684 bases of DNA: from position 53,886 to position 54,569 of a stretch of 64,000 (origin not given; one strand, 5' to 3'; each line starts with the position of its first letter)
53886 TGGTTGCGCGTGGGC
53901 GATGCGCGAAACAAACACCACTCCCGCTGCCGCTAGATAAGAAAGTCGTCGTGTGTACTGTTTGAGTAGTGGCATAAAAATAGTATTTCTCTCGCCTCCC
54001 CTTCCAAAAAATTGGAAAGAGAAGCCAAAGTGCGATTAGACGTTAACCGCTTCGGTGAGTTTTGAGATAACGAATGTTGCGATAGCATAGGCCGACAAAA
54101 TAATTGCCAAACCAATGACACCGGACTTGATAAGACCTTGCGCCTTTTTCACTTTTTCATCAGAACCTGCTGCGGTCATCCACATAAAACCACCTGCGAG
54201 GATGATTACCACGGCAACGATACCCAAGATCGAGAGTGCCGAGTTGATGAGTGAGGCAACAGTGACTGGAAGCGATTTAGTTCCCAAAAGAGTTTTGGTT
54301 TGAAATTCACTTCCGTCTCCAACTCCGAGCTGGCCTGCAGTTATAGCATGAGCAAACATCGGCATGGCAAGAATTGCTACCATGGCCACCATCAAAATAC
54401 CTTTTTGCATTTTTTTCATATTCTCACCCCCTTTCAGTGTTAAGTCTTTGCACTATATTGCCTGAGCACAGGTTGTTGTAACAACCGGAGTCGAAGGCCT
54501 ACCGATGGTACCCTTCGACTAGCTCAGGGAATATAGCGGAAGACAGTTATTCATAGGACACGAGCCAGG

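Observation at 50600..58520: Eight-kb operon: galU - sugar-type solute-binding protein - ten tandem TrbC/VirB2-pilin-like paralogues with hypervariable, partly Cys-rich ectodomains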

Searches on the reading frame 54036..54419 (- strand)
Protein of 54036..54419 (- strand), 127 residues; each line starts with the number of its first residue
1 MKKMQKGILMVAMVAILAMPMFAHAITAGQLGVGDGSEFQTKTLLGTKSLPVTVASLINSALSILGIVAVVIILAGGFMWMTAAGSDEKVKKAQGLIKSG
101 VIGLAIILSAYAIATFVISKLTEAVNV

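Call 4: search_protein_families(library=pfam, proteins=[window:54036-54419:-], max_evalue=1)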
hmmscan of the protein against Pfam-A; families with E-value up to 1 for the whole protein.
window:54036-54419:- (127 aa): 3 families
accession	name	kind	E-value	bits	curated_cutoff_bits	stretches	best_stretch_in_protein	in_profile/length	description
PF18895.5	T4SS_pilin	-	1.3e-08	35.2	26.6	1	48-117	3-71/71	Type IV secretion system pilin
PF04290.18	DctQ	-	0.26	11.6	28.3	1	47-124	54-129/132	Tripartite ATP-independent periplasmic transporters, DctQ component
PF04893.22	Yip1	-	0.44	10.8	28.6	0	5-113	57-167/173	Yip1 domain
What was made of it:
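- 54036..54419 (-): G3, short pilin (127 aa) and candidate major subunit. PF18895 at 35.2 bits (call 4).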

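Call 35: find_homologous_proteins(query=window:54036-54419:-, max_evalue=0.001)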
Query window:54036-54419:- (127 aa): 645 proteins with E <= 0.001 among 722 candidates; the best 120 are listed.
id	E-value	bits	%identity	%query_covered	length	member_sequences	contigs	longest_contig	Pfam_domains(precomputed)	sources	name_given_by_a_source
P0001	3.0e-65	235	100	98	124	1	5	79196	PF18895.6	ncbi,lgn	-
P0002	6.9e-54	199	80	99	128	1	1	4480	PF18895.6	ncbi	-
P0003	6.3e-47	176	77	97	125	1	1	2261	PF18895.6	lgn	-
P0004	3.5e-44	168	73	96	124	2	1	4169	PF18895.6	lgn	-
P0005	1.0e-42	163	70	99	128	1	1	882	PF18895.6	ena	-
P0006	8.4e-38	147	64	98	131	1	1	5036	PF18895.6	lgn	-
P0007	1.2e-36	143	67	92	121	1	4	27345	PF18895.6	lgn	-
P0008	9.6e-30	121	59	95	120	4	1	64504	PF18895.6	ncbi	ncbi:MAG: hypothetical protein V1661_01715 [bacterium]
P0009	1.7e-29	120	61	93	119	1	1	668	PF18895.6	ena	-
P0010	3.2e-29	119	59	95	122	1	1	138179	PF18895.6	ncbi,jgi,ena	ncbi:MAG: hypothetical protein WC459_01045 [Patescibacteria group bacterium]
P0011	4.1e-29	119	58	93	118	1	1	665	PF18895.6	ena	-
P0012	1.1e-28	118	57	96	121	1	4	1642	PF18895.6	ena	-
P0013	1.7e-28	117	57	97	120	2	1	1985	PF18895.6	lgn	-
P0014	1.9e-28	117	59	99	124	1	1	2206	PF18895.6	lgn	-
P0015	2.2e-28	117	61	97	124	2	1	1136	PF18895.6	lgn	-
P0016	2.4e-28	117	61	96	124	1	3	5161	PF18895.6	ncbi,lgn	-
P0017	3.9e-28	116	65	89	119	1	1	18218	PF18895.6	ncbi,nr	ncbi:hypothetical protein HY477_04025 [Candidatus Uhrbacteria bacterium]|nr:hypothetical protein [Ca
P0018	6.8e-28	115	59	97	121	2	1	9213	PF18895.6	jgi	-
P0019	8.3e-28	115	59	95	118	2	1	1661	PF18895.6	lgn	-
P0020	3.7e-27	113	55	95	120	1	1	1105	PF18895.6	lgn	-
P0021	4.2e-27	113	55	97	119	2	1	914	PF18895.6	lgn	-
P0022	4.2e-27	113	55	95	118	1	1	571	PF18895.6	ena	-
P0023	4.9e-27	112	56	95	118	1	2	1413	PF18895.6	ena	-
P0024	6.4e-27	112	62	84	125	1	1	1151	PF18895.6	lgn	-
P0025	1.1e-26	111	58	98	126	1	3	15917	PF18895.6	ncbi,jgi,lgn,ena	-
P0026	1.1e-26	111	56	96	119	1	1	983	PF18895.6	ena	-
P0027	1.3e-26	111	55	97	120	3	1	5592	PF18895.6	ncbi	-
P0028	1.6e-26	111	58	94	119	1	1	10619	PF18895.6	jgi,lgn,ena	-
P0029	1.7e-26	111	56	95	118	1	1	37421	PF18895.6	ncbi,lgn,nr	ncbi:pilin [Patescibacteria group bacterium]|nr:pilin [Patescibacteria group bacterium]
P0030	1.7e-26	111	55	95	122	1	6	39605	PF18895.6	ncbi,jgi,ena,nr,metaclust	ncbi:MAG: hypothetical protein COU51_00005 [Parcubacteria group bacterium CG10_big_fil_rev_8_21_14_0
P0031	1.8e-26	111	54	95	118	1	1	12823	PF18895.6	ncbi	ncbi:pilin [Patescibacteria group bacterium]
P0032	2.4e-26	110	61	84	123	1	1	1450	PF18895.6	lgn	-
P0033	3.0e-26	110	56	98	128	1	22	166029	PF18895.6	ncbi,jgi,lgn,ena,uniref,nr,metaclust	ncbi:hypothetical protein A3B21_05045 [Candidatus Uhrbacteria bacterium RIFCSPLOWO2_01_FULL_47_24]|u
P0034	3.1e-26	110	69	70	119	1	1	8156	PF18895.6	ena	-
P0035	3.7e-26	110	64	72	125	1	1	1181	PF18895.6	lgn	-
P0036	4.5e-26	109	61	84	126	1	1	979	PF18895.6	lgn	-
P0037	4.8e-26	109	62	89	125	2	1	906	PF18895.6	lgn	-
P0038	7.3e-26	109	59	89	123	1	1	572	PF18895.6,PF04956.19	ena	-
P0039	1.1e-25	108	56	94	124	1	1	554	PF18895.6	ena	-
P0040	1.2e-25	108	58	88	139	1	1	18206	PF18895.6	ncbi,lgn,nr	ncbi:MAG: pilin [bacterium]|nr:pilin [bacterium]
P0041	1.3e-25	108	58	86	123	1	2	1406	PF18895.6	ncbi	-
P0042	1.4e-25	108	67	69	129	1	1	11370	PF18895.6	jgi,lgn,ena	-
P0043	1.5e-25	108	59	89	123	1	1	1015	PF18895.6,PF04956.19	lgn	-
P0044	1.7e-25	107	64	72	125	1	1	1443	PF18895.6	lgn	-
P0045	1.7e-25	107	58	89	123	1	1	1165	PF18895.6,PF04956.19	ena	-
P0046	1.9e-25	107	64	70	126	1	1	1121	PF18895.6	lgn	-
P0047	2.2e-25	107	51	96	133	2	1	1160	PF18895.6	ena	-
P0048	2.3e-25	107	56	93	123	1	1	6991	PF18895.6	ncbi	-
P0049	2.4e-25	107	58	96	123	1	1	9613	PF18895.6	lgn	-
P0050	2.8e-25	107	54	97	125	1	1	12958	PF18895.6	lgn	-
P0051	3.2e-25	107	53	95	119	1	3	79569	PF18895.6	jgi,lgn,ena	-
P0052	3.3e-25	107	57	80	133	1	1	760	PF18895.6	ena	-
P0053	3.4e-25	107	58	89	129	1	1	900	PF18895.6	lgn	-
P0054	3.6e-25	106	54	97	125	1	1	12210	PF18895.6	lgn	-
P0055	5.5e-25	106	57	91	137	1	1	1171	PF18895.6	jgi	-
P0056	6.8e-25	106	55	98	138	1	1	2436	PF18895.6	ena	-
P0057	8.7e-25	105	55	98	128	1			PF18895.6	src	-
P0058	8.8e-25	105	61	73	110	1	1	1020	PF18895.6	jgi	jgi:hypothetical protein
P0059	9.8e-25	105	73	63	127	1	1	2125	PF18895.6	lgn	-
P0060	1.0e-24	105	50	98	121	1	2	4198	PF18895.6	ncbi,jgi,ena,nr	ncbi:MAG TPA: hypothetical protein ENN28_00220 [Candidatus Uhrbacteria bacterium]|nr:hypothetical pr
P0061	1.2e-24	105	63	70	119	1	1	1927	PF18895.6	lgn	-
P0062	1.2e-24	105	47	97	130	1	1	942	PF18895.6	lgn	-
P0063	1.4e-24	105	54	94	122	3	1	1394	PF18895.6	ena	-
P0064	1.5e-24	104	56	97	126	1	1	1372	PF18895.6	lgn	-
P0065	1.6e-24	104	53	95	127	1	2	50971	PF18895.6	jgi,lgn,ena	-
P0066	1.7e-24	104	61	81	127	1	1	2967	PF18895.6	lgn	-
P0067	1.7e-24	104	54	97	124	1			PF18895.6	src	-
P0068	1.7e-24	104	58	90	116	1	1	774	PF18895.6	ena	-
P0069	1.9e-24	104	61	69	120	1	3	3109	PF18895.6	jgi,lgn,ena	-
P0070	2.3e-24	104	52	97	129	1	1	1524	PF18895.6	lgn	-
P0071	2.4e-24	104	58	87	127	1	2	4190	PF18895.6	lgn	-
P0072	2.4e-24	104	55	98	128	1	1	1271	PF18895.6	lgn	-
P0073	2.6e-24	104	62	70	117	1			PF18895.6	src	-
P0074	3.0e-24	103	50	97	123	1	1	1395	PF18895.6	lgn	-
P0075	3.5e-24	103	60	69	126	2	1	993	PF18895.6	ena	-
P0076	3.5e-24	103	53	98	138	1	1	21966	PF18895.6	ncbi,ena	-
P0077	3.6e-24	103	55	87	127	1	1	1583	PF18895.6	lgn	-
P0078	3.9e-24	103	55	98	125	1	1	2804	PF18895.6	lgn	-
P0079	4.5e-24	103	52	100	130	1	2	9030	PF18895.6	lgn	-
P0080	4.5e-24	103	54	86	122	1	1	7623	PF18895.6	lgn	-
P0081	4.6e-24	103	66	70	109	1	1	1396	PF18895.6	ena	-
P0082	5.0e-24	103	57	86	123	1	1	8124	PF18895.6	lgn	-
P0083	5.7e-24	103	55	99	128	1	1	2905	PF18895.6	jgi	jgi:hypothetical protein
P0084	6.5e-24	102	50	97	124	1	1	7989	PF18895.6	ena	-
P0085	7.9e-24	102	60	70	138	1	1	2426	PF18895.6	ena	-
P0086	8.6e-24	102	63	69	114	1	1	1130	PF18895.6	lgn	-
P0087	8.9e-24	102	52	99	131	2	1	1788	PF18895.6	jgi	-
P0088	9.5e-24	102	62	73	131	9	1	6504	PF18895.6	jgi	jgi:Zn-dependent protease with chaperone function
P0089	9.7e-24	102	51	99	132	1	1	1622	PF18895.6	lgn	-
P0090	1.2e-23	102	50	98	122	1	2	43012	PF18895.6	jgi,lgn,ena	-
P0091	1.3e-23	101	52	99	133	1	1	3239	PF18895.6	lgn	-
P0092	1.5e-23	101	50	97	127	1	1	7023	PF18895.6,PF04956.19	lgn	-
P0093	1.6e-23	101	53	98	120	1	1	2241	PF18895.6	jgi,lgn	jgi:hypothetical protein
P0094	1.7e-23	101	73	63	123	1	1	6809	PF18895.6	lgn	-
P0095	1.7e-23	101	53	98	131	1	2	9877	PF18895.6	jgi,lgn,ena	jgi:hypothetical protein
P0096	1.7e-23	101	51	98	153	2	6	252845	PF18895.6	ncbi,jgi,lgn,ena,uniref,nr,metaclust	ncbi:MAG: hypothetical protein COV59_04555 [Candidatus Magasanikbacteria bacterium CG11_big_fil_rev_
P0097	1.8e-23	101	54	97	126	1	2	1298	PF18895.6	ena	-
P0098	1.8e-23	101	61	73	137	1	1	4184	PF18895.6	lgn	-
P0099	1.8e-23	101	50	98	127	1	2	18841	PF18895.6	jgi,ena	-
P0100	1.9e-23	101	50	98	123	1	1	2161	PF18895.6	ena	-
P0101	2.2e-23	101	55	88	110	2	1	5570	PF18895.6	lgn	-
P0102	2.3e-23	101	52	94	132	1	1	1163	PF18895.6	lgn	-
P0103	2.4e-23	101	64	70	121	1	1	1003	PF18895.6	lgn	-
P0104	2.4e-23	101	61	69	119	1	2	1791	PF18895.6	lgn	-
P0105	2.7e-23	100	53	98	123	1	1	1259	PF18895.6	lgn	-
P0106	2.8e-23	100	58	86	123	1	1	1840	PF18895.6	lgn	-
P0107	3.6e-23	100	53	97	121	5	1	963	PF18895.6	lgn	-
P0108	3.7e-23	100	50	99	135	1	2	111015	PF18895.6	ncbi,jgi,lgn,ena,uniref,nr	ncbi:MAG: hypothetical protein A2538_02360 [Candidatus Magasanikbacteria bacterium RIFOXYD2_FULL_41_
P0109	3.8e-23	100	69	63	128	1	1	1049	PF18895.6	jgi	jgi:Zn-dependent protease with chaperone function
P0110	4.0e-23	100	52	92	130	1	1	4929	PF18895.6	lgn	-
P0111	4.1e-23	100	49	97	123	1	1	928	PF18895.6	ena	-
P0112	4.6e-23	100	51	100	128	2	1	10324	PF18895.6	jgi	jgi:hypothetical protein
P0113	4.8e-23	100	49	97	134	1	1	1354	PF18895.6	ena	-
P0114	5.1e-23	100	59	78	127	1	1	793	PF18895.6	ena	-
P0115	5.1e-23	99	55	99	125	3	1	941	PF18895.6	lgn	-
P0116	5.3e-23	99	52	98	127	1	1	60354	PF18895.6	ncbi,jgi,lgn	-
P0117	5.5e-23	99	52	97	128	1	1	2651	PF18895.6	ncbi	-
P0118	5.6e-23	99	48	98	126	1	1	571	PF18895.6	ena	-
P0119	5.6e-23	99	51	97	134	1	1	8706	PF18895.6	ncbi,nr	ncbi:MAG: hypothetical protein HZC05_00890 [Candidatus Magasanikbacteria bacterium]|nr:hypothetical 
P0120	5.8e-23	99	52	98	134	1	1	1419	PF18895.6,PF04956.19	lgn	-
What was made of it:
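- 54036..54419 (-): There are 645 homologues, some of which NCBI names 'pilin' (call 35).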

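Call 40: search_solved_structures(query=A2, max_evalue=10, show_alignments=3)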
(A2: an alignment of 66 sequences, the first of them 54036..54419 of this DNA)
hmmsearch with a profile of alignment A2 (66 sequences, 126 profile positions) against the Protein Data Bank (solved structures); distinct sequences matched with E-value up to 10: 1.
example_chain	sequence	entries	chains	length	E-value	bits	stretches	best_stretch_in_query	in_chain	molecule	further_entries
9k7v_X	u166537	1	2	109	1.1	12.6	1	11-77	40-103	PsbX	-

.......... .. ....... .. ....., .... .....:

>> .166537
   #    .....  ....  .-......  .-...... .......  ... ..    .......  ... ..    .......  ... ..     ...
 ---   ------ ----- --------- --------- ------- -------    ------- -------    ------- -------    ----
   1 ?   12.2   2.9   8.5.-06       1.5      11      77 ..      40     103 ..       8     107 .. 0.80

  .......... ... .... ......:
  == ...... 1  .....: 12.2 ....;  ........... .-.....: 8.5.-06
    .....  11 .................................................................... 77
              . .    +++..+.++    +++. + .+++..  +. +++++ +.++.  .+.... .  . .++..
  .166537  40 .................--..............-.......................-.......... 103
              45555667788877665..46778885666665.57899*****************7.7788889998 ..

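Call 45: predict_structure(alignment_id=A2)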
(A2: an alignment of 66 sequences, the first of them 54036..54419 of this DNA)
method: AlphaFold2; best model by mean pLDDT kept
length: 127 residues; sequences in the alignment: 66
mean_pLDDT: 76.8   pTM: 0.51
mean pLDDT of the five models: 76.8, 75.1, 74.8, 74.3, 74.0
residues with pLDDT >= 90: 44; 70-90: 40; 50-70: 41; < 50: 2
segments of 3 or more residues with pLDDT < 50: none
pLDDT, mean of each block of 10 residues (from residue 1): 65 70 54 52 56 78 90 94 90 93 93 87 74
secondary structure, 60 per line:
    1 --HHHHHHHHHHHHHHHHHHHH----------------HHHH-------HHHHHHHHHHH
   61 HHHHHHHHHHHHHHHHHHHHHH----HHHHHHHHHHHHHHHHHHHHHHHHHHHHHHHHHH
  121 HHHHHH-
elements in order: H3-22 H39-42 H50-82 H87-126
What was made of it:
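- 54036..54419 (-): AlphaFold2 gives a signal-peptide helix, a linker and a helical hairpin at 50-82 and 87-126, with pLDDT about 90 in the hairpin (call 45).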

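Call 47: fold_search(model_id=the predicted structure, library=pdb)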
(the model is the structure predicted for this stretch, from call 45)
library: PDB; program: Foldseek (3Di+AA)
matches with E <= 10: 265; with E <= 0.001: 0
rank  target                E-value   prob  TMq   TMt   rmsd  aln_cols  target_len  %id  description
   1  6cnn_A                3.7e-01  0.97  0.55  0.21  13.0       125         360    6  Cryo-EM structure of the human SK4/calmodulin channel complex in the Ca2+ bound state I (released 2018-05-02)
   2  1l6t_MODEL_1_A        8.1e-01  0.41  0.32  0.43   5.3        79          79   16  STRUCTURE OF ALA24/ASP61 TO ASP24/ASN61 SUBSTITUTED SUBUNIT C OF ESCHERICHIA COLI ATP SYNTHASE (released 2002-07-24)
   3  9rxe_MODEL_1_A        9.8e-01  0.77  0.42  0.50   5.0        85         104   15  Solution structure of the HR1c domain of human PKN1 (released 2025-12-31)
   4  3zg1_D                1.0e+00  0.90  0.44  0.50   3.3        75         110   11  NI-BOUND FORM OF M123A MUTANT OF CUPRIAVIDUS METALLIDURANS CH34 CNRXS (released 2013-10-23)
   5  4nkg_B                1.1e+00  0.98  0.41  0.76   1.5        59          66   14  Crystal structure of SspH1 LRR domain in complex PKN1 HR1b domain (released 2013-12-11)
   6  3tul_B                1.1e+00  0.51  0.52  0.49  10.9       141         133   18  Crystal structure of N-terminal region of Type III Secretion Major Translocator SipB (residues 82-226) (released 2012-02-15)
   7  2y39                  1.2e+00  0.89  0.44  0.50   3.3        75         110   11  Ni-bound form of Cupriavidus metallidurans CH34 CnrXs (released 2011-03-30)
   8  3zg1_A                1.2e+00  0.85  0.45  0.51   6.1        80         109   10  NI-BOUND FORM OF M123A MUTANT OF CUPRIAVIDUS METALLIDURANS CH34 CNRXS (released 2013-10-23)
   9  3tul_C                1.2e+00  0.57  0.54  0.52  10.8       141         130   17  Crystal structure of N-terminal region of Type III Secretion Major Translocator SipB (residues 82-226) (released 2012-02-15)
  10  1a91_MODEL_1_A        1.3e+00  0.77  0.42  0.60   3.4        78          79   15  SUBUNIT C OF THE F1FO ATP SYNTHASE OF ESCHERICHIA COLI; NMR, 10 STRUCTURES (released 1998-07-01)
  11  4nkg_D                1.4e+00  0.95  0.41  0.77   1.7        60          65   17  Crystal structure of SspH1 LRR domain in complex PKN1 HR1b domain (released 2013-12-11)
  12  2y3h_A                1.4e+00  0.90  0.44  0.50   2.9        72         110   11  E63Q mutant of Cupriavidus metallidurans CH34 CnrXs (released 2011-03-30)
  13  2y3d_A                1.4e+00  0.84  0.43  0.48   3.0        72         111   11  Zn-bound form of Cupriavidus metallidurans CH34 CnrXs (released 2011-03-30)
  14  6snr                  1.4e+00  0.84  0.41  0.14   3.1        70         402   17  Crystal structure of FemX (released 2020-09-09)
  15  4wwb                  1.4e+00  0.80  0.43  0.49  12.7        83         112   11  High-resolution structure of the Ni-bound form of the Y135F mutant of C. metallidurans CnrXs (released 2015-02-11)
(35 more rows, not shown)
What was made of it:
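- On TrbC/VirB2 conjugative pilins (PF04956): The top hits are generic helical hairpins (call 47).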

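Call 48: search_protein_families(library=pfam, proteins=[P0038, P0043, P0045, P0092, P0120], max_evalue=1)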
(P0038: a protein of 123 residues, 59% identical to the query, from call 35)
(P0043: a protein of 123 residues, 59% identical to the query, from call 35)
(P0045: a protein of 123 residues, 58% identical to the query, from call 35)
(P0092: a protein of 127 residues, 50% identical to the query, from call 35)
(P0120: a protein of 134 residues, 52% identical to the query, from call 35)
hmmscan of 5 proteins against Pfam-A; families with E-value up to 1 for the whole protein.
P0038 (123 aa): 5 families
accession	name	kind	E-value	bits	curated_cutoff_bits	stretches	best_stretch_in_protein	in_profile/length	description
PF18895.5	T4SS_pilin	-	3.1e-09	37.2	26.6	1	44-114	2-71/71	Type IV secretion system pilin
PF04956.18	TrbC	-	9.1e-06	26.2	27.9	1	3-113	6-97/98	TrbC/VIRB2 pilin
PF05545.16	FixQ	-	0.0069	16.7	29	1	61-95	12-46/49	Cbb3-type cytochrome oxidase component FixQ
PF05987.18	DUF898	-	0.0087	15.6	28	1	20-114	148-244/336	Bacterial protein of unknown function (DUF898)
PF19747.4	DUF6234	-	0.047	14.5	27.5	1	56-113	9-72/129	Family of unknown function (DUF6234)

P0043 (123 aa): 5 families
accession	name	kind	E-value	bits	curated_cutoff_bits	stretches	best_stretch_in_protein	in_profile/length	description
PF18895.5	T4SS_pilin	-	3.1e-09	37.2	26.6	1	44-114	2-71/71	Type IV secretion system pilin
PF04956.18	TrbC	-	9.9e-06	26.1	27.9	1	3-113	6-97/98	TrbC/VIRB2 pilin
PF05545.16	FixQ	-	0.007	16.7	29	1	61-95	12-46/49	Cbb3-type cytochrome oxidase component FixQ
PF05987.18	DUF898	-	0.011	15.3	28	1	20-114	148-244/336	Bacterial protein of unknown function (DUF898)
PF19747.4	DUF6234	-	0.047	14.5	27.5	1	56-113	9-72/129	Family of unknown function (DUF6234)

P0045 (123 aa): 5 families
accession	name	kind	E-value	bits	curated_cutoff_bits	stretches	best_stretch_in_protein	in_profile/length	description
PF18895.5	T4SS_pilin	-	9.6e-09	35.6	26.6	1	44-114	2-71/71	Type IV secretion system pilin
PF04956.18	TrbC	-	8.6e-06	26.3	27.9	1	3-113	6-97/98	TrbC/VIRB2 pilin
PF05987.18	DUF898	-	0.011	15.4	28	1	20-114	148-244/336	Bacterial protein of unknown function (DUF898)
PF05545.16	FixQ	-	0.022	15.1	29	1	61-95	12-46/49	Cbb3-type cytochrome oxidase component FixQ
PF19747.4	DUF6234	-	0.57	11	27.5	1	56-113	9-72/129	Family of unknown function (DUF6234)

P0092 (127 aa): 5 families
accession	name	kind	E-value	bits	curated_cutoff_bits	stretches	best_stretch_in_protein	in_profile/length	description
PF18895.5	T4SS_pilin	-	3.2e-13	50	26.6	1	50-117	5-71/71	Type IV secretion system pilin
PF04956.18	TrbC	-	1.2e-06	29.1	27.9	1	6-116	9-97/98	TrbC/VIRB2 pilin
PF13268.11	DUF4059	-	0.0016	19.3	25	1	65-108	14-57/72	Protein of unknown function (DUF4059)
PF05987.18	DUF898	-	0.025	14.2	28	1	15-124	143-252/336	Bacterial protein of unknown function (DUF898)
PF19607.4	DUF6112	-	0.38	11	25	1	53-107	15-70/88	Family of unknown function (DUF6112)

P0120 (134 aa): 2 families
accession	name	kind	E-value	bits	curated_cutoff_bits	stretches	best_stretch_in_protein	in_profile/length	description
PF18895.5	T4SS_pilin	-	1.5e-11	44.7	26.6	1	52-121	3-71/71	Type IV secretion system pilin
PF04956.18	TrbC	-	4.4e-06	27.2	27.9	1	43-120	27-97/98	TrbC/VIRB2 pilin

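Call 51: search_protein_families(library=ncbifam, proteins=[window:54036-54419:-], max_evalue=0.01)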
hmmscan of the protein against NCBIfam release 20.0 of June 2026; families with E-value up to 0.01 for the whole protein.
window:54036-54419:- (127 aa): 1 family
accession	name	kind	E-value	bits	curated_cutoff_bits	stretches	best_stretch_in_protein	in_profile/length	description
NF045849.1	ICE_MMCAP2_0565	equivalog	1.7e-07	30.9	40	1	54-119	13-78/80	Mbov_0395 family pilin-like conjugal transfer protein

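Call 54: find_related_loci(query=A2, collection=metagenome_contigs, flank=10000)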
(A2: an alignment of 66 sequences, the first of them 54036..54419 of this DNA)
Query A2 (127 aa) in metagenome_contigs; peptide patterns used: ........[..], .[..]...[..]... (x = any residue, [..] = any of these).
600 stretches matched a pattern (row limit reached: there are more); 534 encode a relative of the query (tblastn E <= 1e-3); the best 80 are kept; 80 distinct loci.
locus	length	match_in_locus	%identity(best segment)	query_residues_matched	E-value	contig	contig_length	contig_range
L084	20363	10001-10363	59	2-124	7e-37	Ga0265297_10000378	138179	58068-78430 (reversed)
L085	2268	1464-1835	53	1-126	5e-32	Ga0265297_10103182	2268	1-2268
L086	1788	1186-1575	52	1-126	7e-32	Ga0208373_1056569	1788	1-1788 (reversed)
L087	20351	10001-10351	53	4-124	7e-32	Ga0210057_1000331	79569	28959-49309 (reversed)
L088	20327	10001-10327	58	16-124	7e-31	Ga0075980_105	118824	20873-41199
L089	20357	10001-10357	53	2-124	9e-31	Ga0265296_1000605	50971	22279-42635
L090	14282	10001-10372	48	1-124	2e-30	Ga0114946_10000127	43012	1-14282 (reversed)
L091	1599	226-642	51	1-126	1e-30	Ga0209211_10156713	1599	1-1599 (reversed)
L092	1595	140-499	52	1-124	1e-30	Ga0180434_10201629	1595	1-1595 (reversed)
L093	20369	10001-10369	50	1-124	3e-30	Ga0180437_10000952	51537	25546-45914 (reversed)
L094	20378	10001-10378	51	1-124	8e-30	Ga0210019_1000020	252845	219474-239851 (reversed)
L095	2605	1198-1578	52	1-124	2e-29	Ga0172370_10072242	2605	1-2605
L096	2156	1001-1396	48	1-126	2e-29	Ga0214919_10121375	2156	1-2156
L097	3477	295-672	53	1-124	4e-29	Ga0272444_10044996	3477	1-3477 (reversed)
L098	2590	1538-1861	51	17-124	5e-29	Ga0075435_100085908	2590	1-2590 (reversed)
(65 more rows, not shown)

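Call 76: search_protein_families(library=pfam, alignment_id=A2, max_evalue=0.001)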
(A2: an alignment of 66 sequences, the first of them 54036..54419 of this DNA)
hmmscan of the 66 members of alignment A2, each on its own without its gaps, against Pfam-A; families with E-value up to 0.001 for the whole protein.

A. member 1, window:54036-54419:- (127 aa): 1 family
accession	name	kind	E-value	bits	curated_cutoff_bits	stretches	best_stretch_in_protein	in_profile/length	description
PF18895.5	T4SS_pilin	-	1.3e-08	35.2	26.6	1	48-117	3-71/71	Type IV secretion system pilin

B. families by the number of members that match (of 66 scanned): 6 families
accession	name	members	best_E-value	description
PF18895.5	T4SS_pilin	66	2.2e-13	Type IV secretion system pilin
PF04956.18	TrbC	25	1.2e-06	TrbC/VIRB2 pilin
PF05987.18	DUF898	2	0.00024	Bacterial protein of unknown function (DUF898)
PF11346.13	DUF3149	1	6.4e-05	Protein of unknown function (DUF3149)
PF02322.20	Cyt_bd_oxida_II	1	0.00029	Cytochrome bd terminal oxidase subunit II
PF25231.1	DUF7847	1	0.00095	Domain of unknown function (DUF7847)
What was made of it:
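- On TrbC/VirB2 conjugative pilins (PF04956): P0092 scores 29.1 bits, above the gathering score of 27.9 (calls 48, 76).
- Closest known: Classical TrbC/VirB2 conjugative pilins. Same: Weak but repeated HMM similarity among orthologues (25 of 66, call 76).
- One of them, P0092, scores 29.1 bits against a GA of 27.9 (calls 48, 76).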
